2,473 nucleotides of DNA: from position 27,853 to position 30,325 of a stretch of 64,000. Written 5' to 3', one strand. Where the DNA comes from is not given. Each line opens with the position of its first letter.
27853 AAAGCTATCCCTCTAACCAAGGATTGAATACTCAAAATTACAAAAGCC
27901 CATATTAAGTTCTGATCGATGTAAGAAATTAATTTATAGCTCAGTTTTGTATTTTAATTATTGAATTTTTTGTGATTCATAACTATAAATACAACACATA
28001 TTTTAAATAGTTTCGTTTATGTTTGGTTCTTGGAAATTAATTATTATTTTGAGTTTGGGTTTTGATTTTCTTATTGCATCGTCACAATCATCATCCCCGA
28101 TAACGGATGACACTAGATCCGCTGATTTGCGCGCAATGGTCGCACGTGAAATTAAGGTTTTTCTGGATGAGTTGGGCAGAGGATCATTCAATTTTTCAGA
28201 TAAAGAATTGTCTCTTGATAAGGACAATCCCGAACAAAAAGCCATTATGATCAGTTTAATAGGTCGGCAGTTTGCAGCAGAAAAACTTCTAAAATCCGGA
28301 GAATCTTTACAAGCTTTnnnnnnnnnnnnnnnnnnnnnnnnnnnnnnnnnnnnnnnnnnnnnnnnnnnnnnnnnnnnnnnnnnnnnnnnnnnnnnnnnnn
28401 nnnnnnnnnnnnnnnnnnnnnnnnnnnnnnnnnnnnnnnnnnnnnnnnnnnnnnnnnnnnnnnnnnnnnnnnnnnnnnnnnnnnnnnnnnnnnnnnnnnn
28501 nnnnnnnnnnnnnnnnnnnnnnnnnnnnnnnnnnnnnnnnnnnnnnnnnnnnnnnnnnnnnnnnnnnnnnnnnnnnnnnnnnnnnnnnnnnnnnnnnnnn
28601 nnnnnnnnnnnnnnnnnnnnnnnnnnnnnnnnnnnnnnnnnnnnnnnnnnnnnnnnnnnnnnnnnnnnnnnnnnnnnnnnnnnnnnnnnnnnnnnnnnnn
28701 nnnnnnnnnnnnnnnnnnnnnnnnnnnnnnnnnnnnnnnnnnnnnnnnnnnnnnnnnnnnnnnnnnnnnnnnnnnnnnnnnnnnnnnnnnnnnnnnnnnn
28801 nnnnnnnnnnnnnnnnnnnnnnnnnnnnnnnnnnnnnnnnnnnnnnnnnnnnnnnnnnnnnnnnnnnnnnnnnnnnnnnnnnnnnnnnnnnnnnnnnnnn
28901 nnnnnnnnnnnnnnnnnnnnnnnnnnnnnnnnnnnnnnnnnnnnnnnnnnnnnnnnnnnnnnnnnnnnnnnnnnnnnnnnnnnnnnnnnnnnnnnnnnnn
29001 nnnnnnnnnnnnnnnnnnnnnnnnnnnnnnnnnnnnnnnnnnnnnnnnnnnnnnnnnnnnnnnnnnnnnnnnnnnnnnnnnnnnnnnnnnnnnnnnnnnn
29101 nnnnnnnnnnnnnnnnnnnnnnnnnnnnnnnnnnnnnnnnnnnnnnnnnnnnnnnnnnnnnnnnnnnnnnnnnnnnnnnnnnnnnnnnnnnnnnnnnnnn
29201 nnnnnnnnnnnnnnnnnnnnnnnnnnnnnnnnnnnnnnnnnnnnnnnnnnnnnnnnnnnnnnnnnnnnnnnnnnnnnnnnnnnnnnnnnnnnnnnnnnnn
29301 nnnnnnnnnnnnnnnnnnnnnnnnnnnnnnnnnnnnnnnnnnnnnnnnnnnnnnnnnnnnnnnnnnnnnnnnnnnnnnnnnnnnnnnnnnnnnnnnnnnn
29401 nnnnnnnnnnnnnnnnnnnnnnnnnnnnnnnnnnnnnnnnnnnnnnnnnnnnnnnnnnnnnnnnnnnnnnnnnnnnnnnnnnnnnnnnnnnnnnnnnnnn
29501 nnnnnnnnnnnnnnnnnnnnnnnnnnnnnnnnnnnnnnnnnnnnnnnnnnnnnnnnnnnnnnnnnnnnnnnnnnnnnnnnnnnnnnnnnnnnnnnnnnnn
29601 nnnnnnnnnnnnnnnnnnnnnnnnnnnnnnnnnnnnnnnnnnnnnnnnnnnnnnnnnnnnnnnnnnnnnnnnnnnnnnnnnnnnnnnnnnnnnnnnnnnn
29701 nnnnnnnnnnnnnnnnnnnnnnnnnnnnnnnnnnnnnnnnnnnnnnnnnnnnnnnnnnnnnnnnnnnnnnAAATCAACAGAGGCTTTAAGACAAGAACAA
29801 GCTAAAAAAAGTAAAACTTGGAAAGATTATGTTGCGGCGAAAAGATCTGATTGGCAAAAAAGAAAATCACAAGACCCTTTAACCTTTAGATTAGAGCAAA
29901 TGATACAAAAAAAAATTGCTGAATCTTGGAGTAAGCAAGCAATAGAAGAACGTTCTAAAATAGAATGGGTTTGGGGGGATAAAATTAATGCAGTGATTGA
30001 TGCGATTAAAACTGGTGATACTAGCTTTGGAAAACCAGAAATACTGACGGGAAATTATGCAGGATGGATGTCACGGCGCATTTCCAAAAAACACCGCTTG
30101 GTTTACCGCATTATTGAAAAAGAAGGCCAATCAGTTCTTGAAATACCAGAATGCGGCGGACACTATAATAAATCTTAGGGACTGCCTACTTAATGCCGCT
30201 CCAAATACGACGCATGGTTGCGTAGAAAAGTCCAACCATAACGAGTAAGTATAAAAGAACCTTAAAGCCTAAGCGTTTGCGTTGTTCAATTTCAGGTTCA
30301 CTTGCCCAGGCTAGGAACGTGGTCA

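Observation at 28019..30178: Exported-looking Sel1-repeat protein ending in an intact YoeB-type toxin domain, with no antitoxin gene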

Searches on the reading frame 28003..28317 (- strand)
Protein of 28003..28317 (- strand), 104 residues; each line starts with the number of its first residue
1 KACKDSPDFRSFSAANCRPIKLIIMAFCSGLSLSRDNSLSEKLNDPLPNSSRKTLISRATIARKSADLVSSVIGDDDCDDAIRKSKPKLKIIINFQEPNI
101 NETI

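Call 59: search_protein_families(library=pfam, alignment_id=A3, max_evalue=0.1)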
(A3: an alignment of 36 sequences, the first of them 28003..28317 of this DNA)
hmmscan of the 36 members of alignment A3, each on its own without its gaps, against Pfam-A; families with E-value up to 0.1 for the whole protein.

A. member 1, window:28003-28317:- (104 aa): 0 families

B. families by the number of members that match (of 36 scanned): 19 families
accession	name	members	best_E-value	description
PF01197.23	Ribosomal_L31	1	3.8e-25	Ribosomal protein L31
PF01176.25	eIF-1a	1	4.4e-25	Translation initiation factor 1A / IF-1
PF00462.30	Glutaredoxin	1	3.8e-22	Glutaredoxin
PF00364.28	Biotin_lipoyl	1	8.1e-22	Biotin-requiring enzyme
PF06945.18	DUF1289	1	4.8e-19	Protein of unknown function (DUF1289)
PF05768.20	Glrx-like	1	5.7e-05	Glutaredoxin-like domain (DUF836)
PF13375.12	RnfC_N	1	6.2e-05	RnfC Barrel sandwich hybrid domain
PF04908.21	SH3BGR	1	0.00091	SH3-binding, glutamic acid-rich protein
PF19079.5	CFSR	1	0.00097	Collagen-flanked surface repeat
PF13417.12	GST_N_3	1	0.002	Glutathione S-transferase, N-terminal domain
PF13064.11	DUF3927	1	0.002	Protein of unknown function (DUF3927)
PF13192.12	Thioredoxin_3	1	0.0037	Thioredoxin domain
PF16745.11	RsgA_N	1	0.0038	RsgA N-terminal domain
PF13533.13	Biotin_lipoyl_2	1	0.0055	Biotin-lipoyl like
PF05180.17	zf-DNL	1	0.0089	DNL zinc finger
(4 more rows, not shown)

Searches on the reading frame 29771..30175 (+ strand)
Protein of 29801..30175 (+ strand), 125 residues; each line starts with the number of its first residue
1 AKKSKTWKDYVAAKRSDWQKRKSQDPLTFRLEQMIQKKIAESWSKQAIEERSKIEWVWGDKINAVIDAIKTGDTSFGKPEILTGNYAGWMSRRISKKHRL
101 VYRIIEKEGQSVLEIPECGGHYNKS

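Call 3: search_protein_families(library=pfam, proteins=[window:29801-30175:+], max_evalue=1)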
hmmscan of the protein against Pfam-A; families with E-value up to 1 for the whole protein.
window:29801-30175:+ (125 aa): 2 families
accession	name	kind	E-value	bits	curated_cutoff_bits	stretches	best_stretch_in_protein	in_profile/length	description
PF06769.20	YoeB_toxin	-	1.7e-10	41.2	27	1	60-122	21-80/80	YoeB-like toxin of bacterial type II toxin-antitoxin system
PF16733.10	NRho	-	0.083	13.5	27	1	97-117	24-44/69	Rhomboid N-terminal domain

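Call 4: search_protein_families(library=ncbifam, proteins=[window:29801-30175:+], max_evalue=1)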
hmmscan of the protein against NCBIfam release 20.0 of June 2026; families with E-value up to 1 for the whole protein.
window:29801-30175:+ (125 aa): 3 families
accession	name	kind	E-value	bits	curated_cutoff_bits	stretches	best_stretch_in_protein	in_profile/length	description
TIGR02116.1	toxin_Txe_YoeB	equivalog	1.9e-11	44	51.8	1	60-122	21-80/80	Txe/YoeB family addiction module toxin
TIGR02385.1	RelE_StbE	subfamily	0.018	15.5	27.9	1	43-121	4-84/88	type II toxin-antitoxin system mRNA interferase toxin, RelE/StbE family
TIGR02772.2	Ku_bact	equivalog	0.043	13.3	150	1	5-51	191-237/259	non-homologous end joining protein Ku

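Call 5: search_solved_structures(query=window:29801-30175:+, max_evalue=10, show_alignments=3)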
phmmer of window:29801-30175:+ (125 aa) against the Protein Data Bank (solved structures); distinct sequences matched with E-value up to 10: 6.
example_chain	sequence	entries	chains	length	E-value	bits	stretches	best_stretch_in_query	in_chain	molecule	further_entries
6n90_A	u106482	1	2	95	3.5e-10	43.3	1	42-123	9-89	Uncharacterized protein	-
2a6q_E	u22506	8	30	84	5.6e-06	29.8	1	60-107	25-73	Toxin yoeB | TOXIN OF THE YOEB-YEFM TOXIN-ANTITOXIN SYSTEM | Addiction module toxin, Txe/YoeB family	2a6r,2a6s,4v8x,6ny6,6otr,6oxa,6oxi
6l8e_E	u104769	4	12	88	1e-05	28.9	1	60-121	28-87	YoeB toxin | YoeB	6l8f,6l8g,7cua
7bwf_A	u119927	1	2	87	1.2e-05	28.7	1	60-121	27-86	Addiction module antitoxin RelB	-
3oei_C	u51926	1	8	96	3.6e-05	27.1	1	66-108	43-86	RelK (Toxin Rv3358)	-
8yxv_F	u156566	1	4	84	0.0014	22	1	61-104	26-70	Putative mRNA interferase YoeB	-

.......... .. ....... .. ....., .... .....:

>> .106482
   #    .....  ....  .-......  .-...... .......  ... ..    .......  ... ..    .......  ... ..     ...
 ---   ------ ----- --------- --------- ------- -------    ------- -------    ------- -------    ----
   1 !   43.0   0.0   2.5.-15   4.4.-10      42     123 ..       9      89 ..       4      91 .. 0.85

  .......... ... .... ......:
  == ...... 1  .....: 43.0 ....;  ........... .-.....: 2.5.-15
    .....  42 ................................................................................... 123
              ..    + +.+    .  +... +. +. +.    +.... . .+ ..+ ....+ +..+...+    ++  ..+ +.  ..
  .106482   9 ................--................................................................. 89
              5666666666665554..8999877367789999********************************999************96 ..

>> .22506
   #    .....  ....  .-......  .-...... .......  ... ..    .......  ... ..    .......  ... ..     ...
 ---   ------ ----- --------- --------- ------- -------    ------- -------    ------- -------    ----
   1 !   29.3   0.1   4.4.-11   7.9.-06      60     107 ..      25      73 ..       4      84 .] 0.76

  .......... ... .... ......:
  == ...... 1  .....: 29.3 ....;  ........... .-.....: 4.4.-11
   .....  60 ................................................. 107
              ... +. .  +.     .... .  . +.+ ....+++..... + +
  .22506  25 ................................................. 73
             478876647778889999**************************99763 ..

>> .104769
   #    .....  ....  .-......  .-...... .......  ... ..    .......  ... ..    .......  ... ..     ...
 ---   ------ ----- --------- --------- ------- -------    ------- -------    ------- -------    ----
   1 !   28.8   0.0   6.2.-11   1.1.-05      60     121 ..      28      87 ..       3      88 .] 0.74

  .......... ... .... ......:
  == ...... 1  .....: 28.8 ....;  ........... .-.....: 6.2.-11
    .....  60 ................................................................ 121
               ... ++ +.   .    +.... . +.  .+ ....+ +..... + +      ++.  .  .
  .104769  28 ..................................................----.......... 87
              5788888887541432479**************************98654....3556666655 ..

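Call 10: find_homologous_proteins(query=window:29870-30175:+, max_evalue=0.001)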
Query window:29870-30175:+ (102 aa): 2 proteins with E <= 0.001 among 4 candidates.
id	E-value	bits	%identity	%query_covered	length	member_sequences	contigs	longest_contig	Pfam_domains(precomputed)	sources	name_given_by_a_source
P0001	2.0e-22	97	52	90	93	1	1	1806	PF06769.21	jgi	jgi:toxin YoeB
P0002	4.9e-15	73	41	90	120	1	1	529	PF06769.21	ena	-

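Call 30: find_encoding_contigs(protein=P0001, flank=5000)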
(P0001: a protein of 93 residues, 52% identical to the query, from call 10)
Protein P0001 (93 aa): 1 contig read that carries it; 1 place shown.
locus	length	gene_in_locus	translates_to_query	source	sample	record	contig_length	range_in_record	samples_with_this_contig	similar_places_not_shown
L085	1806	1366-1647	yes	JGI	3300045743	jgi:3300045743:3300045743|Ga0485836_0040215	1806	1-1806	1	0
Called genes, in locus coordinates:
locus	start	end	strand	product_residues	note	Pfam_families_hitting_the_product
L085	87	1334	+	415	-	PF14690:Zn_ribbon_ISL3 (faint), PF13542:HTH_Tnp_ISL3 (weak), PF01610:DDE_Tnp_ISL3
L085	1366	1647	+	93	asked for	PF06769:YoeB_toxin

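Call 31: find_encoding_contigs(protein=P0002, flank=5000)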
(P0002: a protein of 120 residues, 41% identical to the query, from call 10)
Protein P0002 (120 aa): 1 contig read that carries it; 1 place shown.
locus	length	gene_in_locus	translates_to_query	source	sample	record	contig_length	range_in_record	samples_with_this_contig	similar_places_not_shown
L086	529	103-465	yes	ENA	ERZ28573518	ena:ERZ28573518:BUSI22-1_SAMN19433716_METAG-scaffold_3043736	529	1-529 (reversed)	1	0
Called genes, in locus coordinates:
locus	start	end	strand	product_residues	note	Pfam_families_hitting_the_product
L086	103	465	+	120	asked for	PF06769:YoeB_toxin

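Call 52: predict_structure(alignment_id=A2)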
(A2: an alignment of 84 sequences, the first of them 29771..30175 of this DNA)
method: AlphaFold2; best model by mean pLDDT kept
length: 135 residues; sequences in the alignment: 84
mean_pLDDT: 89.2   pTM: 0.65
mean pLDDT of the five models: 89.2, 88.2, 87.5, 87.1, 85.6
residues with pLDDT >= 90: 91; 70-90: 30; 50-70: 13; < 50: 1
segments of 3 or more residues with pLDDT < 50: none
pLDDT, mean of each block of 10 residues (from residue 1): 88 89 87 70 74 97 97 96 92 96 96 96 95 59
secondary structure, 60 per line:
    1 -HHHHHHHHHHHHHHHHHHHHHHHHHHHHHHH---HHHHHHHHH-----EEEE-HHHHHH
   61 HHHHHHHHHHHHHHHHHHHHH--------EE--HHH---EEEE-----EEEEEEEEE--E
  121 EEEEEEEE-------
elements in order: H2-32 H36-44 E50-53 H55-81 E100-103 E109-117 E120-128

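Call 57: fold_search(model_id=the predicted structure, library=pdb)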
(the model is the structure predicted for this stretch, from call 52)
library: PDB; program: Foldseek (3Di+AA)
matches with E <= 10: 896; with E <= 0.001: 26
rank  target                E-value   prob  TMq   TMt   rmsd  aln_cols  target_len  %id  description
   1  6n90_A                6.0e-08  1.00  0.56  0.83   2.3        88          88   33  YoeB/ParE toxin from Agrobacterium tumefaciens (released 2019-11-06)
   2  6n90_B                8.2e-08  1.00  0.54  0.82   2.2        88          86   33  YoeB/ParE toxin from Agrobacterium tumefaciens (released 2019-11-06)
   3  2a6r_C                8.1e-07  1.00  0.52  0.81   2.3        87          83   32  Crystal structure of YoeB under PEG condition (released 2005-08-23)
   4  6l8e_E                8.7e-07  1.00  0.52  0.79   2.9        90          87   31  Crystal structure of heterohexameric YoeB-YefM complex bound to 26bp-DNA (released 2020-09-02)
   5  3oei_K                9.2e-07  1.00  0.52  0.80   2.6        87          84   29  Crystal structure of Mycobacterium tuberculosis RelJK (Rv3357-Rv3358-RelBE3) (released 2011-03-16)
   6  3oei_C                1.4e-06  1.00  0.51  0.78   2.8        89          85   27  Crystal structure of Mycobacterium tuberculosis RelJK (Rv3357-Rv3358-RelBE3) (released 2011-03-16)
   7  7bwf_A                1.5e-06  1.00  0.52  0.79   2.8        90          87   31  YoeB-YefM complex from Staphylococcus aureus (released 2020-05-20)
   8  2a6q_E                1.9e-06  1.00  0.52  0.80   2.6        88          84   33  Crystal structure of YefM-YoeB complex (released 2005-08-23)
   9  9lew_B                6.6e-06  1.00  0.55  0.79   2.2        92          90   20  The crystal structure of DinJ-YafQ complex from Vibrio cholerae (released 2025-07-30)
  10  3oei_G                1.1e-05  1.00  0.53  0.83   2.3        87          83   29  Crystal structure of Mycobacterium tuberculosis RelJK (Rv3357-Rv3358-RelBE3) (released 2011-03-16)
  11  8yxv_E                2.0e-05  1.00  0.53  0.81   2.4        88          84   25  Toxin-antitoxin complex from Streptococcus pneumoniae (released 2025-04-09)
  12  7v6w_E                3.3e-05  1.00  0.52  0.75   3.0        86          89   21  Crystal structure of heterohexameric Sa2YoeB-Sa2YefM complex bound to 26bp-DNA (released 2021-12-15)
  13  4mmg_B                3.5e-05  1.00  0.51  0.74   2.7        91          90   13  crystal structure of YafQ mutant H87Q from E.coli (released 2014-06-25)
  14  4mmg_A                3.7e-05  1.00  0.52  0.74   2.4        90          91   13  crystal structure of YafQ mutant H87Q from E.coli (released 2014-06-25)
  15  4mmj                  3.7e-05  1.00  0.52  0.75   2.6        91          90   12  crystal structure of YafQ from E.coli strain BL21(DE3) (released 2014-06-25)
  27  7xbj_A                1.2e-03  1.00  0.44  0.22   4.3        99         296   22  Txp40, an insecticidal toxin protein from Xenorhabdus nematophila (released 2023-03-29)
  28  7xbj_B                2.6e-03  1.00  0.35  0.19   3.0        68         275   25  Txp40, an insecticidal toxin protein from Xenorhabdus nematophila (released 2023-03-29)
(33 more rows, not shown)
